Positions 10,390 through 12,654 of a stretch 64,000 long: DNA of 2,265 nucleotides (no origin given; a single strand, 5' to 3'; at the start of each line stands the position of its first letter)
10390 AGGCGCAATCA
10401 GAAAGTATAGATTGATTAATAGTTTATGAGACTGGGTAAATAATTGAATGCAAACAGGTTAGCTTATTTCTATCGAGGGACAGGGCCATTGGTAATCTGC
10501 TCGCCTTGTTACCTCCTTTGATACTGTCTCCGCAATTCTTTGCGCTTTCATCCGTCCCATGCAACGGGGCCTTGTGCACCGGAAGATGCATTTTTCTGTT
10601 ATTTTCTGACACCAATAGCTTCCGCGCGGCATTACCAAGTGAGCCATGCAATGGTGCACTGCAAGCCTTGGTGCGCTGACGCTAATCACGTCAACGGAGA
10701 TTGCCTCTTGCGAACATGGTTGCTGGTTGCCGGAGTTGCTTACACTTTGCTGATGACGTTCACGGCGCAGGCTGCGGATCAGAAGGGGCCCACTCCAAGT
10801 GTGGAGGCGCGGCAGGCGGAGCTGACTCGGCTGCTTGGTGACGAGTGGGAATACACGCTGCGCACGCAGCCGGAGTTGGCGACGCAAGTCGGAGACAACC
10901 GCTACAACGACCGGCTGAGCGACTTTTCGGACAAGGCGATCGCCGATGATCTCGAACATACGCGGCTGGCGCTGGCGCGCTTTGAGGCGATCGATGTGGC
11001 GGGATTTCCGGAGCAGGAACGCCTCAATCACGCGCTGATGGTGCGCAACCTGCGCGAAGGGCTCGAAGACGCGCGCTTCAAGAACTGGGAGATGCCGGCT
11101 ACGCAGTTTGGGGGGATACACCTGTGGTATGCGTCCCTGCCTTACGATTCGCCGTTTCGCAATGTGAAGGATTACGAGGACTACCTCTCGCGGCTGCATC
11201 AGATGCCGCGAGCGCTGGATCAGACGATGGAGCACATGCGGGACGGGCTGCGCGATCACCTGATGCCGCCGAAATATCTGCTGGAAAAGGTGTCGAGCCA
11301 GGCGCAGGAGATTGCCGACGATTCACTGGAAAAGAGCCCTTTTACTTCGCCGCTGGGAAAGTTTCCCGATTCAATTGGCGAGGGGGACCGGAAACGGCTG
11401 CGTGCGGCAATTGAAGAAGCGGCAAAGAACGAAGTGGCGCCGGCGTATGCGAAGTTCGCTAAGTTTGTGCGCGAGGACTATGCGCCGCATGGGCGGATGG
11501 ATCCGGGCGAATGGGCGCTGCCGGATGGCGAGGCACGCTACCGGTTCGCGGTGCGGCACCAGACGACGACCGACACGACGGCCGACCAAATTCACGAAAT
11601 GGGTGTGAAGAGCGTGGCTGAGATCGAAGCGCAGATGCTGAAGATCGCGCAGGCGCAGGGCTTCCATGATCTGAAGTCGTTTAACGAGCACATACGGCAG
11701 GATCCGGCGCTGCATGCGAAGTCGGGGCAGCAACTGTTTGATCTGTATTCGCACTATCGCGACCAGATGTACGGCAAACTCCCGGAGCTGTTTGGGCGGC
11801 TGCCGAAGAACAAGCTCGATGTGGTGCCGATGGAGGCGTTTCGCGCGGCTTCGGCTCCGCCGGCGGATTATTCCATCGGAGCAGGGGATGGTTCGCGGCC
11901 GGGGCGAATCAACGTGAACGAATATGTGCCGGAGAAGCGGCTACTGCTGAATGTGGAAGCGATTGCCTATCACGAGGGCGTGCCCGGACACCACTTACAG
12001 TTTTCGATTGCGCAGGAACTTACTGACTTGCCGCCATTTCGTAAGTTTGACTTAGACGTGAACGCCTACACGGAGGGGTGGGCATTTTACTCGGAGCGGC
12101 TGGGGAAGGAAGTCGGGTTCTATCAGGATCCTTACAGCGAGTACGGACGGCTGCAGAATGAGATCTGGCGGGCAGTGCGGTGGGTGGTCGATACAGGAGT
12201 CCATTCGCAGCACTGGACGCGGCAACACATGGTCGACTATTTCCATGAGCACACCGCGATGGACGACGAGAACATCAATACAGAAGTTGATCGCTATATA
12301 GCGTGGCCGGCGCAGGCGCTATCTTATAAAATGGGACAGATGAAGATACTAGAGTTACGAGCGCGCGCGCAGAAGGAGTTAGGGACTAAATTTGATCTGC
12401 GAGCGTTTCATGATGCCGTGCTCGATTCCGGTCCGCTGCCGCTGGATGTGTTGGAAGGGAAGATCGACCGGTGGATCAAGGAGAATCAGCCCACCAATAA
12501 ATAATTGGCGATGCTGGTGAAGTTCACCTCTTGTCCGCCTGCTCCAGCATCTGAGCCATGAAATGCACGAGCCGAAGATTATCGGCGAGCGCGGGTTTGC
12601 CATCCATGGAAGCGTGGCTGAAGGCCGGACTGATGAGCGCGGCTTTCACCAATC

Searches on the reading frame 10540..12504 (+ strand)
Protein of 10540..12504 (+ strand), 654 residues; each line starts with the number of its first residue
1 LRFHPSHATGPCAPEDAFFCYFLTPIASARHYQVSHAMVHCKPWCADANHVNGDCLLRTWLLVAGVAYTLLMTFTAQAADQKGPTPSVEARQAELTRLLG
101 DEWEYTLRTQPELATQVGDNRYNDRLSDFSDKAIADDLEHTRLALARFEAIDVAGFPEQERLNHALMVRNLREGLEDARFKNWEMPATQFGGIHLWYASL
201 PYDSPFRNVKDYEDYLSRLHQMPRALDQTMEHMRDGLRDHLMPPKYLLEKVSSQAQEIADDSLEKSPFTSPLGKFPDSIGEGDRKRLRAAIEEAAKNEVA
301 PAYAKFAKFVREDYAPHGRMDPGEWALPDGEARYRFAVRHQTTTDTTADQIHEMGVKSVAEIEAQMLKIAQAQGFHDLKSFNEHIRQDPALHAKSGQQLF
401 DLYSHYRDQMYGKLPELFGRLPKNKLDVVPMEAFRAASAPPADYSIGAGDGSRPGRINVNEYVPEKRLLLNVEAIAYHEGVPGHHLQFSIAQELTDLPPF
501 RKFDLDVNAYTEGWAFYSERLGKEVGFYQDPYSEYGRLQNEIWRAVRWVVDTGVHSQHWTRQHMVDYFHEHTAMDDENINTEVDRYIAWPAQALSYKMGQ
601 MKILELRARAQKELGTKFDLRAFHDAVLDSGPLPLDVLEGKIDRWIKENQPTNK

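Call 94: search_protein_families(library=pfam, proteins=[window:10540-12504:+], max_evalue=0.0001)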
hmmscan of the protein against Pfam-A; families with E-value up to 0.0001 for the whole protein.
window:10540-12504:+ (654 aa): 1 family
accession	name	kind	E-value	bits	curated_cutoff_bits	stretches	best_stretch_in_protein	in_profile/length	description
PF05960.17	DUF885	-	1.6e-173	579.6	32.4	1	111-641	1-531/532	Bacterial protein of unknown function (DUF885)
